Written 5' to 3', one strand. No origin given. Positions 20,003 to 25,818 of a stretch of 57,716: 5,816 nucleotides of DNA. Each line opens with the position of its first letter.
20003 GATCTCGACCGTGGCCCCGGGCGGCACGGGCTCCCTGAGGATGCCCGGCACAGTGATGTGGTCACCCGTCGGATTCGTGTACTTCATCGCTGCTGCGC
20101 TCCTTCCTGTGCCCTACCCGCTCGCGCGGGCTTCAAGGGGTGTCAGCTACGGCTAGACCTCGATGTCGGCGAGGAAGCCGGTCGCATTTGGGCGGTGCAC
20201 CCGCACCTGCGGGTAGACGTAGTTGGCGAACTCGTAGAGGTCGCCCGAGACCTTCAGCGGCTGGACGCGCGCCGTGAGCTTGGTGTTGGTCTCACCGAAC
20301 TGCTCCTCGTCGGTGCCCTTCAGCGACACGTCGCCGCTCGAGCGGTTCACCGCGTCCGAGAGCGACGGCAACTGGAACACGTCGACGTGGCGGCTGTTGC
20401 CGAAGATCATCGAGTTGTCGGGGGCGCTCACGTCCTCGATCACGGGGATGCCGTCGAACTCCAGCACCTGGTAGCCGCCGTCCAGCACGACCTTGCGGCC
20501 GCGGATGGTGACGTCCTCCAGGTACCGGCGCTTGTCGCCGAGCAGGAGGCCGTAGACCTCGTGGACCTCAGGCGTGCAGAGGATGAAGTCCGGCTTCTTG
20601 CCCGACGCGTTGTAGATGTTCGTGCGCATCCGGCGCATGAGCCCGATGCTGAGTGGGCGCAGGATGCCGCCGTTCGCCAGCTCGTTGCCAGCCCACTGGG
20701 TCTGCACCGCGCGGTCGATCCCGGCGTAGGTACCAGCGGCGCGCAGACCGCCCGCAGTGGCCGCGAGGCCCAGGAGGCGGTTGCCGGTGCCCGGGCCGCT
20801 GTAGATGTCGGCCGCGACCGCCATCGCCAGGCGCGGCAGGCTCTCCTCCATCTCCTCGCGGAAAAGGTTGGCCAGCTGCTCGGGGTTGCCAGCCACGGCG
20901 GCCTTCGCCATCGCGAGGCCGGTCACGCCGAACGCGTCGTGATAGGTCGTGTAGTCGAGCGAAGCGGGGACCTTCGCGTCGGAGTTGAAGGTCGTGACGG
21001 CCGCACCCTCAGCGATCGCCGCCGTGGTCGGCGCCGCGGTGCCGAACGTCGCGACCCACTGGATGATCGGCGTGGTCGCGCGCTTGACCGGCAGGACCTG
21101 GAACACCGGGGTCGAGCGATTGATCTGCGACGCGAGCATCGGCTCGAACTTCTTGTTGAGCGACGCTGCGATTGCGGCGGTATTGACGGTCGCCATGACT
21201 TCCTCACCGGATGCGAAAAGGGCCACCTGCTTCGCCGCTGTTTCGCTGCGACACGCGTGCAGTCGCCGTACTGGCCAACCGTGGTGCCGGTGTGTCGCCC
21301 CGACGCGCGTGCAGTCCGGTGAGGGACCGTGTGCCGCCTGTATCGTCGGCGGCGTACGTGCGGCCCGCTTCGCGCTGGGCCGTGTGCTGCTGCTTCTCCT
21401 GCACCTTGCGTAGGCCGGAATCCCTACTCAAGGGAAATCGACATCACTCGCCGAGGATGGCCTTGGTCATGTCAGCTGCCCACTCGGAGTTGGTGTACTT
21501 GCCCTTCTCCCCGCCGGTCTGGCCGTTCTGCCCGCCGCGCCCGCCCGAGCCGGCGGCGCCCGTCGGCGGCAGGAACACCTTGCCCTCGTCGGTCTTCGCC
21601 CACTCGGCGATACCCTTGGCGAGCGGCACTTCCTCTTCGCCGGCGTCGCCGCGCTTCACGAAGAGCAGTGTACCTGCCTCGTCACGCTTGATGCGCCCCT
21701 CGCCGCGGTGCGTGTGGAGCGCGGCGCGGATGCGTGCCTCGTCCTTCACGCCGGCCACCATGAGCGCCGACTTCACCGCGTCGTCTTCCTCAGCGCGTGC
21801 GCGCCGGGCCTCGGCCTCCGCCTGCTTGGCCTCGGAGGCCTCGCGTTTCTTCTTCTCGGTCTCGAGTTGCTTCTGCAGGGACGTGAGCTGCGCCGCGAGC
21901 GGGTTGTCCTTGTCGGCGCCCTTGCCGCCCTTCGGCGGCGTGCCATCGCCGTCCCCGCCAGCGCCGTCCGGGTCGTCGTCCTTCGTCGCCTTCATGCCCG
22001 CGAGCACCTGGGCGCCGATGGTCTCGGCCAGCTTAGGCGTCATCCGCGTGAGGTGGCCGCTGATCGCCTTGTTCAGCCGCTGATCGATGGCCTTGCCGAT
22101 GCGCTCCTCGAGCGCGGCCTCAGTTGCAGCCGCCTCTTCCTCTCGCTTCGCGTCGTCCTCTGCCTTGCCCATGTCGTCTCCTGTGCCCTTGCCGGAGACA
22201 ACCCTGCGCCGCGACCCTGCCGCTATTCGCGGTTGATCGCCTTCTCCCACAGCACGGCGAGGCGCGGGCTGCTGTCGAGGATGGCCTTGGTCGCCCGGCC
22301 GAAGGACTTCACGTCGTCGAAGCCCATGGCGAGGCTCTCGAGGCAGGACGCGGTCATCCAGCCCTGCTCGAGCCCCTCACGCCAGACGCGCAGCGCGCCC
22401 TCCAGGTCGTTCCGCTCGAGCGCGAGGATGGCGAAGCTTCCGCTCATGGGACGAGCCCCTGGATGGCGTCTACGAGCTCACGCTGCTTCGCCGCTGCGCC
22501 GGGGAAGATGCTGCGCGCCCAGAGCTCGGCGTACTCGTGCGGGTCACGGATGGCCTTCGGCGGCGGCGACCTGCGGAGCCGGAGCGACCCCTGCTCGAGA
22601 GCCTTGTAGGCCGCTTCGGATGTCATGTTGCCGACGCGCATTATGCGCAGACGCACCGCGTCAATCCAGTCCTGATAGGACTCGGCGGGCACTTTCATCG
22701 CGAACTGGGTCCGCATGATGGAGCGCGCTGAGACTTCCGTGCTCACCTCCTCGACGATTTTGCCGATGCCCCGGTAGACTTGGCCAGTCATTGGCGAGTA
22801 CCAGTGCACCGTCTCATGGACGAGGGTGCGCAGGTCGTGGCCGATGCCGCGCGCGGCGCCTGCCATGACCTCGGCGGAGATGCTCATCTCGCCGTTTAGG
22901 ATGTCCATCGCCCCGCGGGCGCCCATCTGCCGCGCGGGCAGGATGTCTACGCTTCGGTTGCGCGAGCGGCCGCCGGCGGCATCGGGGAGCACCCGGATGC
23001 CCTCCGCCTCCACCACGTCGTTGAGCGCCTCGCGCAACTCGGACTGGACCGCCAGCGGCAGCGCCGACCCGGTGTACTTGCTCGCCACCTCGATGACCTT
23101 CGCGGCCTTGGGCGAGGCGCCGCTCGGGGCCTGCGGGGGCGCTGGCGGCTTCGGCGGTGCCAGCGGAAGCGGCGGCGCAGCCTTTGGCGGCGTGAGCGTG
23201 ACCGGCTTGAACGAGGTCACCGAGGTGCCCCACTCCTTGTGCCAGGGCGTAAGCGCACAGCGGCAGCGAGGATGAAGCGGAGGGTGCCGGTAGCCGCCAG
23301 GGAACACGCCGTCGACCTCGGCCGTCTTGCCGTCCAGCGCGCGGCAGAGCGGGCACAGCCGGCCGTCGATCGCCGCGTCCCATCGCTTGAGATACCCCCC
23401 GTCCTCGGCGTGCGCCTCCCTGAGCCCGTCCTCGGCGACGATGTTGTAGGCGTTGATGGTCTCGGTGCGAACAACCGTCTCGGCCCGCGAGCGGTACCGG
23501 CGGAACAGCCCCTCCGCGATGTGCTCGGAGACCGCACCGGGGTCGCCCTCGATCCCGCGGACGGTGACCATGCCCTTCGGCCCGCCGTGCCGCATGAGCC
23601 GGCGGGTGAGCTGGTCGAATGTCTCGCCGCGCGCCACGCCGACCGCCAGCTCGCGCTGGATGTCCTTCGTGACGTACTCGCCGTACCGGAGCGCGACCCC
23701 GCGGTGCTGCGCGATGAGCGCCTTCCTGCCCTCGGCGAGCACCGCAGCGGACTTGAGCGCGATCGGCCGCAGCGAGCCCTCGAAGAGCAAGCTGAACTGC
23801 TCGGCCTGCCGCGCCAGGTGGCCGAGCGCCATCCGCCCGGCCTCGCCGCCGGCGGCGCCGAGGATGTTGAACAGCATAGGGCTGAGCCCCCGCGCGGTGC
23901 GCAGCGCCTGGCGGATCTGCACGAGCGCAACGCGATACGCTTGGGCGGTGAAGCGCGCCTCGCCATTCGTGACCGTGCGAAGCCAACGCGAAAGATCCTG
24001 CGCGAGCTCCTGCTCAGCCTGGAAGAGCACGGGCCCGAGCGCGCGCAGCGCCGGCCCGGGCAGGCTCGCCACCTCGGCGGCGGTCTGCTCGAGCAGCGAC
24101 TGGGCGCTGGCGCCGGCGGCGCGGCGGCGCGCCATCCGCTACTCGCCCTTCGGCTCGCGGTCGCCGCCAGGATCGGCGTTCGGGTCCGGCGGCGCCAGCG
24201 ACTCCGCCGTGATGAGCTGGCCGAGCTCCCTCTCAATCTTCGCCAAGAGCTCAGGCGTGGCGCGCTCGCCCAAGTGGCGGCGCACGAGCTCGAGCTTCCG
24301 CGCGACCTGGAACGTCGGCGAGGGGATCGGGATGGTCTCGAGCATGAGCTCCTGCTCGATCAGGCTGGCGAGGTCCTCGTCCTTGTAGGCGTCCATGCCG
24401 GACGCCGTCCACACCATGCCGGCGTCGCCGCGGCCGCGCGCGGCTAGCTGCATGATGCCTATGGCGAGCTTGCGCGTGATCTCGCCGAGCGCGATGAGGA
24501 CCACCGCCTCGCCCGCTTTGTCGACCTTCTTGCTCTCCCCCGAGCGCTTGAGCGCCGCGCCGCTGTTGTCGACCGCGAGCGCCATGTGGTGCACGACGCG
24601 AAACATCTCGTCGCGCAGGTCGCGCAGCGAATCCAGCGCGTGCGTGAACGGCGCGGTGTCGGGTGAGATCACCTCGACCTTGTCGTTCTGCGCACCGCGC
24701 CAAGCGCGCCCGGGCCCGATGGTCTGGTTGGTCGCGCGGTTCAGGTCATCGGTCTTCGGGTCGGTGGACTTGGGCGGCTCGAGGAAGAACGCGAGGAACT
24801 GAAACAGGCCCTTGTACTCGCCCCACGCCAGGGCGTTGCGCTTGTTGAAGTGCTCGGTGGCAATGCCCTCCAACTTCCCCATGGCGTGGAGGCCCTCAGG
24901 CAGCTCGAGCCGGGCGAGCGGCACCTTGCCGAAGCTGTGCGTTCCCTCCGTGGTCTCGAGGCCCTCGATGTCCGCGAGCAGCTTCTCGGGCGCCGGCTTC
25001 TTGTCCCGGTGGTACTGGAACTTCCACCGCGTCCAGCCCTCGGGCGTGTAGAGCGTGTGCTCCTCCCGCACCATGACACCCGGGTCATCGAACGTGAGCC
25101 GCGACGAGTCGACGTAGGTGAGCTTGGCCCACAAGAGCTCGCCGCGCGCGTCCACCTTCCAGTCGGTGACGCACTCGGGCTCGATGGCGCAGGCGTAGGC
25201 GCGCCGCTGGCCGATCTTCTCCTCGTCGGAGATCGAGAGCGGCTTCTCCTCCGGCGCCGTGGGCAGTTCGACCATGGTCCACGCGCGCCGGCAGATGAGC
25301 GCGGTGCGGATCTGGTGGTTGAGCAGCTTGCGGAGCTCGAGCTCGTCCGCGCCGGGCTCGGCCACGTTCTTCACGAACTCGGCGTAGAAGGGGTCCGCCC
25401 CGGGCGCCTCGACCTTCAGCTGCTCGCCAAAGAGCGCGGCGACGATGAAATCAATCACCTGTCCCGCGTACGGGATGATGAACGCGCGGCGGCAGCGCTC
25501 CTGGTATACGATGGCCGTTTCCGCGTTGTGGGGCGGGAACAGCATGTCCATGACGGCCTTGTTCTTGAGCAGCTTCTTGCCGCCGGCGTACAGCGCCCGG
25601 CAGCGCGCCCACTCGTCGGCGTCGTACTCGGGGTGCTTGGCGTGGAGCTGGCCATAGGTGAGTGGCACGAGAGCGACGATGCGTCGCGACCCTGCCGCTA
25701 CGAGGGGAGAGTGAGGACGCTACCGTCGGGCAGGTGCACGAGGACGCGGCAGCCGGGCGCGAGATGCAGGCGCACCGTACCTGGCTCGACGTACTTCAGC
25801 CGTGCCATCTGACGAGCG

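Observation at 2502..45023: Fourteen same-strand copies of a ~20-nt motif, (TAG)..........-SCG-RY-GCA, at a fixed distance upstream of late-gene starts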

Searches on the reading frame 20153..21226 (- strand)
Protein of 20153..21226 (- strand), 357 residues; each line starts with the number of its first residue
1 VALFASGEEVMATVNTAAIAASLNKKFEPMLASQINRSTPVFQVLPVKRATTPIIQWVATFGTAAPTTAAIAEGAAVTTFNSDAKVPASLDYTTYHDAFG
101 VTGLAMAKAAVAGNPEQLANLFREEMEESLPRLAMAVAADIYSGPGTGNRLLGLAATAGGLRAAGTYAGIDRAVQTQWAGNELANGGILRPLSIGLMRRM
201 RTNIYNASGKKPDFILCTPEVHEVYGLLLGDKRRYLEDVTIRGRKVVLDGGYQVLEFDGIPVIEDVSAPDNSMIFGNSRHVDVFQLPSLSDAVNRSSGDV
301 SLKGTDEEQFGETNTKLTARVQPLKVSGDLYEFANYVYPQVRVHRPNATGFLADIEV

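Call 8: search_protein_families(library=phrogs, proteins=[window:20153-21226:-])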
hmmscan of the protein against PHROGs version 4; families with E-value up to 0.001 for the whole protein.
window:20153-21226:- (357 aa): 2 families
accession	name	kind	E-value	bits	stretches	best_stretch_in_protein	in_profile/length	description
phrog_9953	-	head and packaging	1.1e-24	88.4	1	10-289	3-286/329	major head protein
phrog_14242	-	head and packaging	1.4e-19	71.1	1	136-289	201-345/396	major head protein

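Call 11: find_related_loci(query=window:20153-21226:-, collection=viral_contigs, flank=10000)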
Query window:20153-21226:- (357 aa) in viral_contigs; peptide patterns used: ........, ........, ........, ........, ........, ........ (x = any residue, [..] = any of these).
16 stretches matched a pattern; 3 encode a relative of the query (tblastn E <= 1e-3); 3 distinct loci.
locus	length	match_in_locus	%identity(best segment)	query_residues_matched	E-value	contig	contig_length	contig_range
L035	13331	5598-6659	73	4-356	8e-167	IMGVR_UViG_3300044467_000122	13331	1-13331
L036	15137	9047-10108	73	4-356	2e-166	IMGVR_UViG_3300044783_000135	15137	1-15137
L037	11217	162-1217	56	4-356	4e-131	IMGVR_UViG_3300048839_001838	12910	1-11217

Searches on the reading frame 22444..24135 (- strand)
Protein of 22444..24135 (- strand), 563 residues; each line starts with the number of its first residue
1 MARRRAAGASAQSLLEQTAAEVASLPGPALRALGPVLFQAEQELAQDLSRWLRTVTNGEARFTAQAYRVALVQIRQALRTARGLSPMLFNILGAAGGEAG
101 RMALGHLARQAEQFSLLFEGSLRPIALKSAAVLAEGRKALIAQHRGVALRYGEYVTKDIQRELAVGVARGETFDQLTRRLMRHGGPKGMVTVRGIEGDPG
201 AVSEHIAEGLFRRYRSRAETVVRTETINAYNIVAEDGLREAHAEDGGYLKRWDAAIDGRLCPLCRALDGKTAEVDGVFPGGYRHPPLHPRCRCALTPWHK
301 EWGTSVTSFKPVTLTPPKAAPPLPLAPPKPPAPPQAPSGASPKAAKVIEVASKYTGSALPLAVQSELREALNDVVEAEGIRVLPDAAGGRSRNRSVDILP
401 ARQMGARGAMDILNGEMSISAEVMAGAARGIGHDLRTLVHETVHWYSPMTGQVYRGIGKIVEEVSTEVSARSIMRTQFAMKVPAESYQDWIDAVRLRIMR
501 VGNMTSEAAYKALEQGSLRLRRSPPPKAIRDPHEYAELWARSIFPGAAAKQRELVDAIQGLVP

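Call 8: search_protein_families(library=phrogs, proteins=[window:22444-24135:-])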
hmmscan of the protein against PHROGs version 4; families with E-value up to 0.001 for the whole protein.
window:22444-24135:- (563 aa): 17 families
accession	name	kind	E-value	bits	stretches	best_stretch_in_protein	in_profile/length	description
phrog_595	-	head and packaging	2.8e-22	80.7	1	151-305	182-304/513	head maturation protease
phrog_115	-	head and packaging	1.6e-20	74.8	1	155-304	206-323/665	minor head protein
phrog_241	-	head and packaging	6.3e-19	69.4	1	44-303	89-278/679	head morphogenesis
phrog_6577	-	unknown function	1.4e-18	67.6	1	151-304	111-235/1066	-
phrog_3517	-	head and packaging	6.4e-15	56.3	1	209-305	226-335/371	head morphogenesis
phrog_2468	-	head and packaging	8.5e-15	56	1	153-300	150-274/303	head morphogenesis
phrog_4728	-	head and packaging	3.4e-14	53.5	1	155-302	184-303/591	head morphogenesis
phrog_2841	-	head and packaging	5.7e-14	53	1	155-305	195-313/525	minor head protein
phrog_2662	-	head and packaging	1.1e-12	48.4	1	214-297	620-707/717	portal protein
phrog_7625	-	head and packaging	1.5e-09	38.2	1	152-304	128-254/504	head morphogenesis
phrog_16493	-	head and packaging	2e-08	34.4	1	215-295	199-281/535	head maturation protease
phrog_28652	-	unknown function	3.2e-08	33.8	1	212-295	211-296/497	-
phrog_21789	-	head and packaging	8.5e-08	31.3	1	123-298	103-259/1195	virion structural protein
phrog_24918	-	head and packaging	3.8e-05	24.3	1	213-298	154-241/250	head morphogenesis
phrog_16619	-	head and packaging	0.00012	20.7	1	215-300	199-275/1440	minor head protein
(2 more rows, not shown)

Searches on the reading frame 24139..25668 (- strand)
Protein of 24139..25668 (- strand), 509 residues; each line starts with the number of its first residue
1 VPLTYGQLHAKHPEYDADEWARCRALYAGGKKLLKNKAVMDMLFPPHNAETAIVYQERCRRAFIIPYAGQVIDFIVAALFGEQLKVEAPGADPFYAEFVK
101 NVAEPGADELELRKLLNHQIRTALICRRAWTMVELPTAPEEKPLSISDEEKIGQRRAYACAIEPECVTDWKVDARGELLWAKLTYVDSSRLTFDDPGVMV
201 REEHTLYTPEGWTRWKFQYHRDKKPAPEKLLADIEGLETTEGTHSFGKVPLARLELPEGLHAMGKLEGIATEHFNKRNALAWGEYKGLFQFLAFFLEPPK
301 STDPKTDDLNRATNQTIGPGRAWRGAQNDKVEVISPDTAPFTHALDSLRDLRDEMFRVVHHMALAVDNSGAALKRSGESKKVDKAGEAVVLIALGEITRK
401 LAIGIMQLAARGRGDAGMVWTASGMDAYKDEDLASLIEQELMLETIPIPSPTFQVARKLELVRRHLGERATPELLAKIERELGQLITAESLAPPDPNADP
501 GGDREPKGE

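Call 8: search_protein_families(library=phrogs, proteins=[window:24139-25668:-])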
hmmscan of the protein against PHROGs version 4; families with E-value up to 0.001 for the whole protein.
window:24139-25668:- (509 aa): 2 families
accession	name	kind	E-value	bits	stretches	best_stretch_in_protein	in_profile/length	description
phrog_145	-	head and packaging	2.5e-24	86.9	1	9-251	11-242/493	portal protein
phrog_12458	-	unknown function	6e-11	43.2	1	10-187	32-202/265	-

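Call 24: find_related_loci(query=window:24139-25668:-, collection=viral_contigs, flank=10000)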
Query window:24139-25668:- (509 aa) in viral_contigs; peptide patterns used: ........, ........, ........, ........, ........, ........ (x = any residue, [..] = any of these).
4 stretches matched a pattern; 3 encode a relative of the query (tblastn E <= 1e-3); 3 distinct loci.
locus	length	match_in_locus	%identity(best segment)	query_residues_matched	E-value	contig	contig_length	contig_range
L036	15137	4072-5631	65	1-509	0e+0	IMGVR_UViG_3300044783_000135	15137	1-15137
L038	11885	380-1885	66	1-497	0e+0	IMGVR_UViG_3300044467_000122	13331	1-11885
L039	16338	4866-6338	45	1-492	4e-127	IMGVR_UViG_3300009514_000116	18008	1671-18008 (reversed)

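Call 27: find_related_loci(query=A1, collection=genome_contigs, flank=10000)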
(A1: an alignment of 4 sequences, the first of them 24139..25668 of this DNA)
Query A1 (509 aa) in genome_contigs; peptide patterns used: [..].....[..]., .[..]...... (x = any residue, [..] = any of these).
56 stretches matched a pattern, but none encodes a relative of the query by tblastn (E <= 1e-3).

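Call 40: find_related_loci(query=A1, collection=metagenome_contigs, flank=10000)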
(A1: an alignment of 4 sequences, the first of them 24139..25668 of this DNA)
Query A1 (509 aa) in metagenome_contigs; peptide patterns used: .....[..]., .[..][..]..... (x = any residue, [..] = any of these).
401 stretches matched a pattern; 1 encode a relative of the query (tblastn E <= 1e-3); 1 distinct loci.
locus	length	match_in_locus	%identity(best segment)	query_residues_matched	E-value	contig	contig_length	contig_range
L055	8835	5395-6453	59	1-350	3e-92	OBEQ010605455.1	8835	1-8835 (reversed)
